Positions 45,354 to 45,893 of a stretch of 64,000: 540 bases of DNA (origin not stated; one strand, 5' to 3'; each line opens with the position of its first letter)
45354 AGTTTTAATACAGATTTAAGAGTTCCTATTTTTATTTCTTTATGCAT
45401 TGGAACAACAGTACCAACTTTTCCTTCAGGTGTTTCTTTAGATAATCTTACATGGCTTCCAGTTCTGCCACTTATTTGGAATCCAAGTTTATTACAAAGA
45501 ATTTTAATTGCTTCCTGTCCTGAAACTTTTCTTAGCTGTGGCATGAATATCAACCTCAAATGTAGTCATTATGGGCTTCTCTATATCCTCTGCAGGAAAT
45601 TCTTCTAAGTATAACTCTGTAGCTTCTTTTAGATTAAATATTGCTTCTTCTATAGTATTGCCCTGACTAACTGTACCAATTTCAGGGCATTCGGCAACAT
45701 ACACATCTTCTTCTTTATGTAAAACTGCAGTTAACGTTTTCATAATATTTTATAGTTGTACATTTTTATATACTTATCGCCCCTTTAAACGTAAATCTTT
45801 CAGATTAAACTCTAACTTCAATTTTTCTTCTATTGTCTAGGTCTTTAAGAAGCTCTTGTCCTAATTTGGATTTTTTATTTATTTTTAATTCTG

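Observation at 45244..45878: hicB-hicA toxin-antitoxin cassette bracketed by 74-bp perfect direct repeats that duplicate the 3' end of the PIN-PhoH-KH ATPase gene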

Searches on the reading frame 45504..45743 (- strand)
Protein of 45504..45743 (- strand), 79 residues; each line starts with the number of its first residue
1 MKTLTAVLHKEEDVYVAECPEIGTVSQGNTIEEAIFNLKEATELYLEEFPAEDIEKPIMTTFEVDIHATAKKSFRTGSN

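Call 5: search_protein_families(library=pfam, proteins=[window:45504-45743:-], max_evalue=0.01)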
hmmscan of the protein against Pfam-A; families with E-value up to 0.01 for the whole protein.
window:45504-45743:- (79 aa): 3 families
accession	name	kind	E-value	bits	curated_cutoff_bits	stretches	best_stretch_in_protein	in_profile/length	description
PF15919.11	HicB_lk_antitox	-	3.5e-05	24.4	27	1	7-63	4-62/123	HicB_like antitoxin of bacterial toxin-antitoxin system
PF24113.1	DUF7387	-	4.5e-05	24.2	27.9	1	8-71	17-78/85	Family of unknown function (DUF7387)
PF21748.3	UPF0150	-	0.0019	18.5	27.3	1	10-46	16-53/64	UPF0150-like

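Call 9: find_encoding_contigs(protein=window:45507-45743:-, flank=6000, max_places=10)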
Protein window:45507-45743:- (79 aa): 24 contigs read that carry it; 10 places shown.
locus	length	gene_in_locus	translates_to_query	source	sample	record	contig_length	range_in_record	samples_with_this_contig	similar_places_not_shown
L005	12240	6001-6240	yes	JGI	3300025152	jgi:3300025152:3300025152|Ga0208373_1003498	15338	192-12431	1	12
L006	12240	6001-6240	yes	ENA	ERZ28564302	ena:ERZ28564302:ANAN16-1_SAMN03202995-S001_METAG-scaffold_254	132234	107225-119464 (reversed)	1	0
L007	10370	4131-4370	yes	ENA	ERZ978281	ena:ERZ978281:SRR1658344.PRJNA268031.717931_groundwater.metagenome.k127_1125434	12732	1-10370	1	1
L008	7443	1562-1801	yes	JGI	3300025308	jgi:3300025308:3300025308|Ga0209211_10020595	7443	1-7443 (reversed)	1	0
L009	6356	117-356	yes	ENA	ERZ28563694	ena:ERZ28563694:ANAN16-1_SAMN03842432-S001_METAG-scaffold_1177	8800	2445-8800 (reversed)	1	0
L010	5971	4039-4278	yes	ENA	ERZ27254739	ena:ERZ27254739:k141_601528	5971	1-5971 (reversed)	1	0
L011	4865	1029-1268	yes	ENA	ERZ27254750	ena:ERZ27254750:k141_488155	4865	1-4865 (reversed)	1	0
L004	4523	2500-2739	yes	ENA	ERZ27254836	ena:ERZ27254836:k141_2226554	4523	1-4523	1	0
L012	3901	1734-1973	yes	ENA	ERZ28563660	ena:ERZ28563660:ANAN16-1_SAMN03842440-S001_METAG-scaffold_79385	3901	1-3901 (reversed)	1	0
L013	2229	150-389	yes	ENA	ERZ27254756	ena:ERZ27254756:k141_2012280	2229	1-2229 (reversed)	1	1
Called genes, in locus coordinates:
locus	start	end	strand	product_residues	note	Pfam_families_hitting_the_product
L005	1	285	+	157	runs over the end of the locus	?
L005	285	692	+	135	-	-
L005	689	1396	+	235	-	PF01135:PCMT (weak), PF08704:GCD14, PF00398:RrnaAD (weak), PF05175:MTS, PF13847:Methyltransf_31, PF08241:Methyltransf_11, PF13649:Methyltransf_25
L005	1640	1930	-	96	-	-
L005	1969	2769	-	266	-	PF14321:DUF4382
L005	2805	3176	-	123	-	-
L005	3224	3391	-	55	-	PF23477:zf_Tbcl_2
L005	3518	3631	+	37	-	-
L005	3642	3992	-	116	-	-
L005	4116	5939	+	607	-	PF01850:PIN, PF13638:PIN_4 (faint), PF00437:T2SSE, PF26594:KH_NusA_2nd (faint)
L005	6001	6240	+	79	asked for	PF15919:HicB_lk_antitox (weak)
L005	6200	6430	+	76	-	PF07927:HicA_toxin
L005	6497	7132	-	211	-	PF00702:Hydrolase, PF12710:HAD, PF13419:HAD_2, PF08282:Hydrolase_3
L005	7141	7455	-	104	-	PF03819:MazG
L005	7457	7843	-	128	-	PF09845:OapC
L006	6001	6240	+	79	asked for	PF15919:HicB_lk_antitox (weak)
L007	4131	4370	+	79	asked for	PF15919:HicB_lk_antitox (weak)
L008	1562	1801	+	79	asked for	PF15919:HicB_lk_antitox (weak)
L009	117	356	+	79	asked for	PF15919:HicB_lk_antitox (weak)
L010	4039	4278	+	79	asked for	PF15919:HicB_lk_antitox (weak)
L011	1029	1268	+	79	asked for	PF15919:HicB_lk_antitox (weak)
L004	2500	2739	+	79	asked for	PF15919:HicB_lk_antitox (weak)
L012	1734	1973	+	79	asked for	PF15919:HicB_lk_antitox (weak)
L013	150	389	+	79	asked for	PF15919:HicB_lk_antitox (weak)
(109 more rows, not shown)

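Call 29: find_related_loci(query=window:45507-45743:-, collection=viral_contigs, flank=5000)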
Query window:45507-45743:- (79 aa) in viral_contigs; peptide patterns used: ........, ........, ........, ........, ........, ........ (x = any residue, [..] = any of these).
11 stretches matched a pattern, but none encodes a relative of the query by tblastn (E <= 1e-3).

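Call 31: find_homologous_proteins(query=window:45507-45743:-, max_evalue=0.00001)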
Query window:45507-45743:- (79 aa): 7808 proteins with E <= 0.00001 among 7810 candidates; the best 120 are listed.
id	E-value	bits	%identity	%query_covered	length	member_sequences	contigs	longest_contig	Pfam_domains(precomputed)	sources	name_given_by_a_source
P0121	6.7e-44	164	100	100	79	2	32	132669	PF15919.12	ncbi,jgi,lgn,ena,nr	ncbi:type II toxin-antitoxin system HicB family antitoxin [Candidatus Woesearchaeota archaeon]|nr:ty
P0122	1.0e-34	135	85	95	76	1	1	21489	PF24113.2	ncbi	-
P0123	1.1e-33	132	84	95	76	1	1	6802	PF24113.2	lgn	-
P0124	1.4e-33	132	85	95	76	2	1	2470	-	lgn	-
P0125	4.7e-33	130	80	95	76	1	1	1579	PF24113.2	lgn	-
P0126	1.8e-32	128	73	100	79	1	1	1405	PF24113.2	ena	-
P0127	3.6e-32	127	80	95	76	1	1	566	-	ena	-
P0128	7.4e-32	126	80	95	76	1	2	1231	-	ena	-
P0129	8.1e-32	126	79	95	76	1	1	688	-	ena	-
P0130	3.8e-31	124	76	100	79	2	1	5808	-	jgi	-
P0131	3.9e-31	124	79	95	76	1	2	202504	PF15919.12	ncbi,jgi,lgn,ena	-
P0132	1.1e-30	123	76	100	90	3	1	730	-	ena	-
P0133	1.2e-30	122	79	95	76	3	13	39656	-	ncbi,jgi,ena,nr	ncbi:MAG TPA: type II toxin-antitoxin system HicB family antitoxin [Candidatus Nanoarchaeia archaeon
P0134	1.6e-30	122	79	95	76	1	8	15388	-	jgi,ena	-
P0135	2.0e-30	122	73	99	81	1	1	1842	-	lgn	-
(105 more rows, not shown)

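Call 32: find_encoding_contigs(protein=P0122, flank=4000, max_places=4)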
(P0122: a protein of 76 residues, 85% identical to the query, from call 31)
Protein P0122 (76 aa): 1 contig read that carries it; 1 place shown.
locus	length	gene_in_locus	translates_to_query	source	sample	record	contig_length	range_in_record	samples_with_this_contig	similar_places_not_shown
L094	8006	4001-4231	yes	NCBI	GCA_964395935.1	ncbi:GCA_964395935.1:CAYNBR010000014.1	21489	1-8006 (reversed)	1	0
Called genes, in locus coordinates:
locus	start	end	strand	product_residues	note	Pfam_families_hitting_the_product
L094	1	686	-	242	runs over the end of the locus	-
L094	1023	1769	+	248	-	PF00009:GTP_EFTU (weak), PF00350:Dynamin_N (faint), PF02421:FeoB_N (faint), PF03193:RsgA_GTPase (weak), PF01926:MMR_HSR1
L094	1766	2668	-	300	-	-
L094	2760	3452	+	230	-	PF09754:PAC2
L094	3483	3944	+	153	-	PF01551:Peptidase_M23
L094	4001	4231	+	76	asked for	PF24113:DUF7387 (weak)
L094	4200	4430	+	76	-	PF07927:HicA_toxin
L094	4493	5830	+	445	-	PF00753:Lactamase_B (weak), PF02112:PDEase_II (weak), PF12706:Lactamase_B_2 (weak), PF22505:RNase_J_b_CASP, PF07521:RMMBL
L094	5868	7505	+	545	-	-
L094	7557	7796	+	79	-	PF00149:Metallophos (weak)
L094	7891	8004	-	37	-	?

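Call 33: find_encoding_contigs(protein=P0123, flank=4000, max_places=4)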
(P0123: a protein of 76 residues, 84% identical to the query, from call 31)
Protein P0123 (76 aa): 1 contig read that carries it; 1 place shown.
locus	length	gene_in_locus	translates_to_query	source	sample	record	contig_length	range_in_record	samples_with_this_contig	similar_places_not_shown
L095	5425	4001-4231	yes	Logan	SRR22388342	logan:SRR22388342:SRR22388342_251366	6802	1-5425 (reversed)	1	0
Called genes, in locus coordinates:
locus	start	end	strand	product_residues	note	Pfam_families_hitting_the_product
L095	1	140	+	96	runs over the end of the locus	PF01157:Ribosomal_L21e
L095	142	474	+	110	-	PF03874:RNA_pol_Rpb4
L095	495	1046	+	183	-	PF04919:DUF655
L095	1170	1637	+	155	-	PF00416:Ribosomal_S13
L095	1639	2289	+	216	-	PF01479:S4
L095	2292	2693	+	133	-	PF00411:Ribosomal_S11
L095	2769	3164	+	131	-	-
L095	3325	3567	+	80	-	-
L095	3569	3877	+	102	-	PF04014:MazE_antitoxin (weak)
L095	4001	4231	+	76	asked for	PF24113:DUF7387 (weak)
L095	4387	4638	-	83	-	-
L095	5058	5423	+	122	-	?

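Call 34: find_encoding_contigs(protein=P0133, flank=4000, max_places=4)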
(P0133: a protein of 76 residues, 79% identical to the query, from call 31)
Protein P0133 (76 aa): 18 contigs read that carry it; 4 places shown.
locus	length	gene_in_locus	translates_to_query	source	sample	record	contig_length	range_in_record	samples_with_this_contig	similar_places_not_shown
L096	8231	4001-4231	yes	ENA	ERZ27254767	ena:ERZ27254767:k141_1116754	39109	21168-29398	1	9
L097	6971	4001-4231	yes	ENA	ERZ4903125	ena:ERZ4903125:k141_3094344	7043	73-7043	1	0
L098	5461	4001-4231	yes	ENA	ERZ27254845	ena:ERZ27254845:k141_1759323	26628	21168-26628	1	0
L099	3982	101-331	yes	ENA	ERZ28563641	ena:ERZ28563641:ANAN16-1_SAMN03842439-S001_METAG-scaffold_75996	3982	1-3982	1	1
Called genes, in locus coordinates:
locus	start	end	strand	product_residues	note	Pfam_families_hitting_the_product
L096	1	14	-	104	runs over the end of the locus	-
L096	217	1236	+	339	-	PF01078:Mg_chelatase, PF20720:nSTAND3 (weak), PF07724:AAA_2, PF07726:AAA_3, PF07728:AAA_5, PF00158:Sigma54_activat, PF01078:Mg_chelatase, PF17863:AAA_lid_2, +5 more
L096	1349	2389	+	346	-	PF01882:DUF58 (weak), PF13768:VWA_3 (weak), PF00092:VWA, PF13519:VWA_2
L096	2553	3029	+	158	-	PF04307:YdjM (weak)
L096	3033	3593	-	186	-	-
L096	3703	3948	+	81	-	-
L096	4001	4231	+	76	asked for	-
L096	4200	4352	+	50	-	-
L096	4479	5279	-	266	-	-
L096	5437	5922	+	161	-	PF11848:DUF3368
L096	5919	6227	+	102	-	PF03683:UPF0175 (weak)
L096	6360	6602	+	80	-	-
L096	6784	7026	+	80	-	PF10884:DUF2683 (weak)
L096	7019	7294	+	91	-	-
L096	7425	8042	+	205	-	PF00961:LAGLIDADG_1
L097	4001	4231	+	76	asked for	-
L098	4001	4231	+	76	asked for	-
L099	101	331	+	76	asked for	-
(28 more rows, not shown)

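Call 42: search_protein_families(library=ncbifam, proteins=[window:45504-45743:-], max_evalue=0.001)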
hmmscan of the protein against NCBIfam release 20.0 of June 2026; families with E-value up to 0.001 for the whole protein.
window:45504-45743:- (79 aa): 0 families

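Call 56: find_encoding_contigs(protein=P0127, flank=2000, max_places=6)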
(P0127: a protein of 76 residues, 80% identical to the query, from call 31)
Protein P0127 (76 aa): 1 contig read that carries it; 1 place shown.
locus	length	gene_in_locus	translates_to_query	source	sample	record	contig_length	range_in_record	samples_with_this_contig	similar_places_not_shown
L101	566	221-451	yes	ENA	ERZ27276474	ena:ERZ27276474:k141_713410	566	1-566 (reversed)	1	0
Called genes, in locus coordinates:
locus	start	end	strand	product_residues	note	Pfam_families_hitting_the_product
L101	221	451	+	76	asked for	-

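Call 63: search_solved_structures(query=window:45507-45743:-, max_evalue=0.01)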
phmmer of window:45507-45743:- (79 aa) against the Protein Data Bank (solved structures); distinct sequences matched with E-value up to 0.01: 1.
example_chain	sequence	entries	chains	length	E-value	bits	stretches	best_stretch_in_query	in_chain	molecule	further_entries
2yzt_A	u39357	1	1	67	0.0083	20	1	7-54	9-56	Putative uncharacterized protein TTHA1756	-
